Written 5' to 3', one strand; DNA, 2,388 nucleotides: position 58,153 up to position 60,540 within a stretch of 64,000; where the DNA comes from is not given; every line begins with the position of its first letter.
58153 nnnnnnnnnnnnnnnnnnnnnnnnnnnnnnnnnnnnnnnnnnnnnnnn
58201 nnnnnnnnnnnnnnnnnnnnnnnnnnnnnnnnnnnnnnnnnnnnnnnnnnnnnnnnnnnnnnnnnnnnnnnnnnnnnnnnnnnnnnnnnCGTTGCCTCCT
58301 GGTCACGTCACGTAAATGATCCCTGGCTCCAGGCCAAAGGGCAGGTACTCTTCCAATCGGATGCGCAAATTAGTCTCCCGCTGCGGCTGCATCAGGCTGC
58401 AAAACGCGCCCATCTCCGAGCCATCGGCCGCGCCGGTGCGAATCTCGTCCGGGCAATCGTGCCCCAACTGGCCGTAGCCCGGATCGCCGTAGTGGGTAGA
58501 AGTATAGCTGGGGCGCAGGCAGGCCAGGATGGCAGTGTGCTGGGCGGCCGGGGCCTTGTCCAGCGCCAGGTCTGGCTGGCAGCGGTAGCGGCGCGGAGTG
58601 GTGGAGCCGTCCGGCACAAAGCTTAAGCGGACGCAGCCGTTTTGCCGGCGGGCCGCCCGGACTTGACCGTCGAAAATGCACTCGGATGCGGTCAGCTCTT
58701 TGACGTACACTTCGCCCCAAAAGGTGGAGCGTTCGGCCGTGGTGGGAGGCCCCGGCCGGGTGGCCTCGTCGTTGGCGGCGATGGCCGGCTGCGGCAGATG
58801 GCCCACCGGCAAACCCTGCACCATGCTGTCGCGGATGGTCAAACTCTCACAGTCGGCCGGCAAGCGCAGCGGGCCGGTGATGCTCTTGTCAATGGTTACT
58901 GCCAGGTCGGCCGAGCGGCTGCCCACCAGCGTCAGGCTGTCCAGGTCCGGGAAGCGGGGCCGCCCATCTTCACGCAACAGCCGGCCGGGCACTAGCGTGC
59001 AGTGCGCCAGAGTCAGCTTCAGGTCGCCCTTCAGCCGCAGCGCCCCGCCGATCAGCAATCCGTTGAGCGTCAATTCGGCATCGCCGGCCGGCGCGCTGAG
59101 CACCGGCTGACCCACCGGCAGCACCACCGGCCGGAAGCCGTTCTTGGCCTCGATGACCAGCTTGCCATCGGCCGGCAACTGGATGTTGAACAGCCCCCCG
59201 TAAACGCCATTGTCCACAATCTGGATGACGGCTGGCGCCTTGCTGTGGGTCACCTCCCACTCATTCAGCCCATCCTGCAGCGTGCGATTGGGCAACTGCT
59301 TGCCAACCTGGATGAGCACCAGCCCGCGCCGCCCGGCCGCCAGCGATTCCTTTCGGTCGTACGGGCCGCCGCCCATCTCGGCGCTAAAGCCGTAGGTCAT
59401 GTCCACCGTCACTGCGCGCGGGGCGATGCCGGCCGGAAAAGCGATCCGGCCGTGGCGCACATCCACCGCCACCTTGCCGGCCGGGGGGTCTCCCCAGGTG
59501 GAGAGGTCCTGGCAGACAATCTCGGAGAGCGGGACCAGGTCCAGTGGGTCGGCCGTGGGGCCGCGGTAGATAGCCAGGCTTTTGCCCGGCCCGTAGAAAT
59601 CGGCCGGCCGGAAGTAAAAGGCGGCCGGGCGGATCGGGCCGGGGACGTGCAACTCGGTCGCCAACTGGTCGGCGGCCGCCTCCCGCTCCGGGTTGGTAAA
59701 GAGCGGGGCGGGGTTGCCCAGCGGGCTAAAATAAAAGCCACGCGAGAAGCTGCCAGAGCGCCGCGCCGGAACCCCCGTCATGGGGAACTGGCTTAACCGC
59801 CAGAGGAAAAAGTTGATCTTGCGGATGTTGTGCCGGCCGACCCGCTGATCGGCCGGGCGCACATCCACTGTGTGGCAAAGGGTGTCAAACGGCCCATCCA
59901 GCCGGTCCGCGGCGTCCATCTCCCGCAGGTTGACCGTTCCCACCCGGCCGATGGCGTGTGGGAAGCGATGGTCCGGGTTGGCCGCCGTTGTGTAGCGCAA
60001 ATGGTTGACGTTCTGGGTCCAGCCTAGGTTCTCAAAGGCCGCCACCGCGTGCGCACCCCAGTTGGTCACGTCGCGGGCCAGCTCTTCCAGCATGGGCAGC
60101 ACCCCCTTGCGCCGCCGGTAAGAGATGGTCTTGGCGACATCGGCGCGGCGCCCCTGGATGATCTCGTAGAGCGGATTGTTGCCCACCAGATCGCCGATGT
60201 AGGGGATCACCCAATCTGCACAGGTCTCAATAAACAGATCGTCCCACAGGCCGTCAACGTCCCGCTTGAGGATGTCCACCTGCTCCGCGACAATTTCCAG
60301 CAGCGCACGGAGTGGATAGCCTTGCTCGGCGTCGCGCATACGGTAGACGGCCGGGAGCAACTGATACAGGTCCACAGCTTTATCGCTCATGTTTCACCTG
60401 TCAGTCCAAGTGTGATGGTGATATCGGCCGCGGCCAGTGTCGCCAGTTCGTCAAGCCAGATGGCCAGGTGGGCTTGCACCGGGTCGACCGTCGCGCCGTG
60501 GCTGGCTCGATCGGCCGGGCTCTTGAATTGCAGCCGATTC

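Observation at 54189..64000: Distal (baseplate) end of a phage-tail-like contractile injection locus set among housekeeping genes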

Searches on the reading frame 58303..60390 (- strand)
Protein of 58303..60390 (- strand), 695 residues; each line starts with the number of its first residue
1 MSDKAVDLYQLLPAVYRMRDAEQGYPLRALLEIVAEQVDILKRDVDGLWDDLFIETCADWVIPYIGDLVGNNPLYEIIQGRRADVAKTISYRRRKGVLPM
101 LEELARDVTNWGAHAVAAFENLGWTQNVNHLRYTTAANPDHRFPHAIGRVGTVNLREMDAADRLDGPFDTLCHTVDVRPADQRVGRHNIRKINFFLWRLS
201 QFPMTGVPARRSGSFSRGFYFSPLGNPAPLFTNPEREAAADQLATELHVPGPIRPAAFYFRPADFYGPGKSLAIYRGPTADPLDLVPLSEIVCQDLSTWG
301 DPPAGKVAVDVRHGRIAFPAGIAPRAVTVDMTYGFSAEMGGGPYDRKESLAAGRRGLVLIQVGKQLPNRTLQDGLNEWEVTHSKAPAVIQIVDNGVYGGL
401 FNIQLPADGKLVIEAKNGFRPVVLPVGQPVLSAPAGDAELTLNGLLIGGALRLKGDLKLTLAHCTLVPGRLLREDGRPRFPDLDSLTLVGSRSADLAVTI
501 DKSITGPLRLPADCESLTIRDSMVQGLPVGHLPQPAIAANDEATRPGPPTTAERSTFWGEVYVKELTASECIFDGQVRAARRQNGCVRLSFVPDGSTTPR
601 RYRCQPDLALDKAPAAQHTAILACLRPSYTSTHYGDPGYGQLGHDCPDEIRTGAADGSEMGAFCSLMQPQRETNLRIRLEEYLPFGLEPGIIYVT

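Call 7: search_protein_families(library=pfam, proteins=[window:58306-60390:-], max_evalue=0.01)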
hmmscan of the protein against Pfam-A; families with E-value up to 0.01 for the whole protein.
window:58306-60390:- (695 aa): 0 families

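Call 8: search_protein_families(library=ncbifam, proteins=[window:58306-60390:-], max_evalue=0.01)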
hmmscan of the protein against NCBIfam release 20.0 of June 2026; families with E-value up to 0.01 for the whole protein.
window:58306-60390:- (695 aa): 0 families

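Call 10: find_encoding_contigs(protein=window:58303-60390:-, flank=10000, max_places=6)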
Protein window:58303-60390:- (695 aa): no gene with exactly this product is on record in the collection.

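Call 32: find_homologous_proteins(query=window:58306-60390:-, max_evalue=1e-10)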
Query window:58306-60390:- (695 aa): 4700 proteins with E <= 1e-10 among 8000 candidates; the best 120 are listed.
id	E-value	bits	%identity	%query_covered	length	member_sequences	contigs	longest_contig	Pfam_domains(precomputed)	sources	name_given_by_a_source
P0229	0.0e+0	1616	100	100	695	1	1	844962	-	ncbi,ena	-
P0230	0.0e+0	1071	69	100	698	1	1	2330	-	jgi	jgi:hypothetical protein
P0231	0.0e+0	1061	68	100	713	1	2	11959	-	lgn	-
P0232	0.0e+0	1052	68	100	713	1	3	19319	-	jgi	jgi:hypothetical protein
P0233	0.0e+0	1049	66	100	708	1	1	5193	-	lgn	-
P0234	0.0e+0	1013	64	100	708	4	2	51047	-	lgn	-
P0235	3.0e-293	993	65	100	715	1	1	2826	-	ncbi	-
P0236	5.4e-292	988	63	100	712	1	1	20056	-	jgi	jgi:hypothetical protein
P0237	7.1e-285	965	63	100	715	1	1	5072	-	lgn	-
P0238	1.8e-283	960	63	100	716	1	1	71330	-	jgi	jgi:hypothetical protein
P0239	6.9e-281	952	62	100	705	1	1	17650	-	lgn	-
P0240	3.9e-279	946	61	100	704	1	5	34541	-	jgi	jgi:hypothetical protein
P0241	9.8e-279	945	60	100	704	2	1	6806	-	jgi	jgi:hypothetical protein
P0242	4.1e-277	939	62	100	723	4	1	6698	-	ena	-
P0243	1.7e-274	931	60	100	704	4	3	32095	-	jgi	jgi:hypothetical protein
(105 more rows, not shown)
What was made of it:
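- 58303..60390 (-): 695-aa wedge or adaptor protein: a remote gpI/TIGR02242/Mu-gp48-type N-domain (about aa 10-130), a right-handed parallel beta-helix body (about aa 200-660) and a strongly conserved C-terminal tail. More than 4700 homologues (call 32).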

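Call 33: search_protein_families(library=pfam, proteins=[window:58306-60390:-], max_evalue=10)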
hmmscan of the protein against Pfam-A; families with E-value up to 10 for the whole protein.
window:58306-60390:- (695 aa): 0 families

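Call 34: find_encoding_contigs(protein=P0229, flank=10000, max_places=3)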
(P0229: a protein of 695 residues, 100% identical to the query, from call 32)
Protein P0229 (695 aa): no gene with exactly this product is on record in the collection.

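Call 38: search_solved_structures(query=A1, max_evalue=1, show_alignments=2)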
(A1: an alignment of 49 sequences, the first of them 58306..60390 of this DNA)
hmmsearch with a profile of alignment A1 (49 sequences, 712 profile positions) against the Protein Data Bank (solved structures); distinct sequences matched with E-value up to 1: 0.
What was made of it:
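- Tried and rejected: Sequence-level link of the 695-aa family to any solved structure: none at E<=1 (call 38).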

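Call 46: find_related_loci(query=A1, collection=viral_contigs, flank=10000)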
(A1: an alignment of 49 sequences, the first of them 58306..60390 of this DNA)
Query A1 (695 aa) in viral_contigs; peptide patterns used: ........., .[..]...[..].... (x = any residue, [..] = any of these).
9 stretches matched a pattern, but none encodes a relative of the query by tblastn (E <= 1e-3).

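Call 47: predict_structure(alignment_id=A1)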
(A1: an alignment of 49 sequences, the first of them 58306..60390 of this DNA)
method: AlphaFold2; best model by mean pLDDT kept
length: 695 residues; sequences in the alignment: 49
mean_pLDDT: 76.3   pTM: 0.71
mean pLDDT of the five models: 76.3, 73.6, 72.6, 71.8, 66.6
residues with pLDDT >= 90: 326; 70-90: 143; 50-70: 81; < 50: 145
segments of 3 or more residues with pLDDT < 50: 1-4, 45-52, 93-134, 141-198, 240-243, 668-672, 674-676, 678-695
pLDDT, mean of each block of 10 residues (from residue 1): 52 69 77 63 46 58 59 56 66 45 37 35 26 46 42 37 36 28 36 43 93 96 92 69 58 83 93 96 97 95 96 95 96 86 86 83 96 96 96 93 93 96 92 91 95 95 95 92 93 89 97 97 93 93 96 97 98 97 95 94 90 87 84 81 78 78 66 48 41 33
secondary structure, 60 per line:
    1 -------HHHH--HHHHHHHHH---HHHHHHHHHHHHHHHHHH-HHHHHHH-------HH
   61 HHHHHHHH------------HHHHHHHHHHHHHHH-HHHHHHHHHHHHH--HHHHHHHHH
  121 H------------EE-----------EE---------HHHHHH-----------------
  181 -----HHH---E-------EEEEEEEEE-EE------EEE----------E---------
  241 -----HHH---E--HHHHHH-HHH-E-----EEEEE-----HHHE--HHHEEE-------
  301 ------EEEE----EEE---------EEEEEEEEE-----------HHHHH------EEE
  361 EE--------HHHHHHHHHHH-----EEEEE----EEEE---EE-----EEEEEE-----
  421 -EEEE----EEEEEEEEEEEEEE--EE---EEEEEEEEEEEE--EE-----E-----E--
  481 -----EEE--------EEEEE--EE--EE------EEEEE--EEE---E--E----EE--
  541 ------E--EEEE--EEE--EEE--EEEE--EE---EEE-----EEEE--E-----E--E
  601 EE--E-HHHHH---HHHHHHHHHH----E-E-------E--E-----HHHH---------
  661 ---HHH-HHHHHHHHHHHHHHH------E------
elements in order (helices of 4 or more, strands of 3 or more residues): H8-11 H14-22 H26-43 H45-51 H59-68 H81-95 H97-109 H112-121 H158-163 E200-208 E218-220 H255-260 E272-276 E291-293 E307-310 E315-317 E327-335 H347-351 E358-362 H371-381 E387-391 E396-399 E410-415 E422-425 E430-443 E451-462 E486-488 E497-501 E516-520 E523-525 E550-553 E556-558 E561-563 E566-569 E577-579 E585-588 E600-602 H607-611 H615-624 H648-651 H668-682
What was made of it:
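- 58303..60390 (-): AF2 pLDDT above 90 over aa 200-660 (call 47).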

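Call 49: fold_search(model_id=the predicted structure, library=pdb)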
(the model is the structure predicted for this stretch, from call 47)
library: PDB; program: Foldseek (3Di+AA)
matches with E <= 10: 146; with E <= 0.001: 3
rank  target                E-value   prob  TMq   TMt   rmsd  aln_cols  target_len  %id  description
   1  7dmk_D                5.3e-05  1.00  0.29  0.28   6.7       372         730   15  PL6 alginate lyase BcAlyPL6 (released 2021-10-06)
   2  7dmk_A                1.4e-04  1.00  0.30  0.28   6.0       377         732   15  PL6 alginate lyase BcAlyPL6 (released 2021-10-06)
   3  7dmk_C                5.9e-04  1.00  0.28  0.27   6.9       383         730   15  PL6 alginate lyase BcAlyPL6 (released 2021-10-06)
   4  7c7d_A                7.3e-03  0.47  0.18  0.21  14.2       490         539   12  Crystal structure of the catalytic unit of thermostable GH87 alpha-1,3-glucanase from Streptomyces thermodiastaticus s (released 2020-11-11)
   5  7xks                  1.0e-02  0.84  0.17  0.32  11.7       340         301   11  Crystal structure of an alkaline pectate lyase from Bacillus clausii (released 2023-03-29)
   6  7o7t                  1.3e-02  1.00  0.25  0.24   6.9       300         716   13  Structure of the PL6 family alginate lyase Patl3640 from Pseudoalteromonas atlantica T6c in complex with 4-deoxy-L-eryth (released 2021-07-28)
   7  5gkd_A                1.5e-02  0.99  0.22  0.21   8.3       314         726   14  Structure of PL6 family alginate lyase AlyGC (released 2017-02-08)
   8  5gt5_A                1.5e-02  0.90  0.18  0.25  10.4       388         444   10  Structural basis of the specific activity and thermostability of pectate lyase (pelN) from Paenibacillus sp. 0602 (released 2017-10-25)
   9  1ru4                  2.0e-02  0.92  0.25  0.38   9.3       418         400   10  Crystal structure of pectate lyase Pel9A (released 2004-04-13)
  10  6kfn                  4.4e-02  0.89  0.21  0.40   8.9       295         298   11  Crystal structure of alginate lyase from Paenibacillus sp. str. FPU-7 (released 2019-10-30)
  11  8tne_B                5.4e-02  0.89  0.19  0.35   9.0       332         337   10  Crystal structure of bacterial pectin methylesterase Pme8A from rumen Butyrivibrio (released 2023-08-16)
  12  6fi2_A                5.7e-02  0.98  0.21  0.35   6.8       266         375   14  VexL: A periplasmic depolymerase provides new insight into ABC transporter-dependent secretion of bacterial capsular p (released 2018-05-02)
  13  1idk                  6.9e-02  0.38  0.18  0.30  13.5       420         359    8  PECTIN LYASE A (released 1997-10-15)
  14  9rkv_O                6.9e-02  0.25  0.16  0.19  45.6       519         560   13  Agrobacterium phage 7-7-1 tail fibers (released 2025-12-10)
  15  6qps_A                7.3e-02  0.80  0.20  0.28   8.3       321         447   11  Structural characterization of a mannuronic acid specific polysaccharide family 6 lyase enzyme from human gut microbio (released 2019-09-25)
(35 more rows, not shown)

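Call 66: search_protein_families(library=pfam, alignment_id=A1, max_evalue=1)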
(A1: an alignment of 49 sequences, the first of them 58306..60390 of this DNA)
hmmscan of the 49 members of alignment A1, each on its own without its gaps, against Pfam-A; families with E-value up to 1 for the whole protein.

A. member 1, window:58306-60390:- (695 aa): 0 families

B. families by the number of members that match (of 49 scanned): 7 families
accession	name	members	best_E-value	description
PF10076.14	Phage_Mu_Gp48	32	9.7e-06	Bacteriophage Mu-like, Gp48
PF09684.15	Tail_P2_I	5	5e-05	Phage tail protein (Tail_P2_I)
PF24260.1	DUF7461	2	0.16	Family of unknown function (DUF7461)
PF17648.7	Luciferase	1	0.17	Luciferase domain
PF06890.18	Phage_Mu_Gp45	1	0.21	Bacteriophage Mu Gp45, N-terminal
PF16744.11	zf-RING_15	1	0.21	KIAA1045 RING finger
PF00354.24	Pentaxin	1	0.27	Pentaxin family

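Call 67: search_protein_families(library=ncbifam, alignment_id=A1, max_evalue=1)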
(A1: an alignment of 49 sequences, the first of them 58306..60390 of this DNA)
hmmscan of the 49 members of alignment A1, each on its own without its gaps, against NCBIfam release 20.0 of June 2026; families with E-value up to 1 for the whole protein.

A. member 1, window:58306-60390:- (695 aa): 1 family
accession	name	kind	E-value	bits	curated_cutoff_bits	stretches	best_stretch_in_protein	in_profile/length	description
TIGR02242.1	tail_TIGR02242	domain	0.057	13.5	51.85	1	10-109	2-100/131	phage tail protein domain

B. families by the number of members that match (of 49 scanned): 10 families
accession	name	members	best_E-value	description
TIGR02242.1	tail_TIGR02242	43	1.9e-07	phage tail protein domain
NF009280.2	PRK12640.1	3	0.045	flagellar basal body rod protein FlgF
NF009134.0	PRK12487.1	1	0.0024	putative 4-hydroxy-4-methyl-2-oxoglutarate aldolase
NF006875.0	PRK09372.1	1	0.0033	ribonuclease E activity regulator RraA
TIGR01935.1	NOT-MenG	1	0.02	RraA family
NF009666.0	PRK13187.1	1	0.053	UDP-3-O-acyl N-acetylglycosamine deacetylase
NF045629.1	monooxsub_HsaA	1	0.057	3-hydroxy-9,10-secoandrosta-1,3,5(10)-triene-9,17-dione monooxygenase oxygenase subunit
TIGR01694.1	MTAP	1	0.068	S-methyl-5'-thioadenosine phosphorylase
TIGR02522.1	pilus_cpaD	1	0.094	CpaD family pilus assembly lipoprotein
NF033834.1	RND_adapt_MexA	1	0.16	multidrug efflux RND transporter periplasmic adaptor subunit MexA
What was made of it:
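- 58303..60390 (-): TIGR02242 in 43/49 family members (best 1.9e-7; window protein 0.057); Mu_Gp48 in 32/49; Tail_P2_I in 5/49; all below curated cut-offs (calls 66, 67).
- The gpI-type N-domain is seen consistently across the family (calls 66, 67).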

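Call 73: search_dna_similar(query=window:58306-60390:-, collection=phages, mode=protein, max_evalue=0.001, max_rows=10)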
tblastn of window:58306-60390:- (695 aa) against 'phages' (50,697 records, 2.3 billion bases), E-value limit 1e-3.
No match.
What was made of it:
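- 58303..60390 (-): No phage match (call 73).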

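Call 79: fold_search(model_id=the predicted structure, library=viral)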
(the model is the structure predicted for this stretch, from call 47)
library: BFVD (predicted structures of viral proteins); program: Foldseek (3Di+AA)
matches with E <= 10: 369; with E <= 0.001: 2
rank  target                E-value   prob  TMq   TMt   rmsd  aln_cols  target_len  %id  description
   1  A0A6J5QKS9            9.0e-04  0.72  0.15  0.16  29.0       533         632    9  Pectate lyase superfamily protein [uncultured Caudovirales phage]
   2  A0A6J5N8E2            9.9e-04  1.00  0.21  0.28   8.1       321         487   12  Uncharacterized protein [uncultured Caudovirales phage]
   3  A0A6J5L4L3            1.3e-03  0.99  0.23  0.28  17.9       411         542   10  Pectate lyase superfamily protein [uncultured Caudovirales phage]
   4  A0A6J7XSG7            2.0e-03  0.99  0.20  0.23   9.6       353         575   11  Pectate lyase superfamily protein [uncultured Caudovirales phage]
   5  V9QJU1                2.3e-03  0.80  0.15  0.24  12.6       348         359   10  (no name in the UniProt tables at hand)
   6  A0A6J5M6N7            2.3e-03  0.54  0.16  0.17  32.2       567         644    9  Pectate lyase superfamily protein [uncultured Caudovirales phage]
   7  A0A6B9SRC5            7.4e-03  0.63  0.18  0.23  22.8       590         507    9  (no name in the UniProt tables at hand)
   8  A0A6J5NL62            8.6e-03  0.33  0.16  0.14  28.9       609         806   10  Pectate lyase superfamily protein [uncultured Caudovirales phage]
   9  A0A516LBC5            9.0e-03  0.85  0.13  0.34  11.0       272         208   12  (no name in the UniProt tables at hand)
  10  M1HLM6                1.1e-02  0.99  0.21  0.23   8.6       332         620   11  (no name in the UniProt tables at hand)
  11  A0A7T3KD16            1.1e-02  0.77  0.19  0.28  21.4       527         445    8  Receptor binding protein 1 [Campylobacter phage F336]
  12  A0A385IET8            1.9e-02  0.21  0.14  0.12  24.8       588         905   12  Tail fiber protein [Escherichia phage PD38]
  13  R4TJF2                2.2e-02  0.97  0.11  0.17  12.3       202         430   15  Tail sheath [Halorubrum tailed phage 8]
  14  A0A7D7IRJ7            2.2e-02  0.66  0.13  0.18  14.2       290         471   11  (no name in the UniProt tables at hand)
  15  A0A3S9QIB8            2.3e-02  0.93  0.18  0.17  10.0       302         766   10  Putative tail fiber protein [Aeromonas phage ZPAH7]
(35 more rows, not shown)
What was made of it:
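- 58303..60390 (-): Foldseek hits PL6 alginate lyase 7dmk at E=5e-5, probability 1.0, TM 0.29, plus pectate lyases and tailspikes (calls 49, 79).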
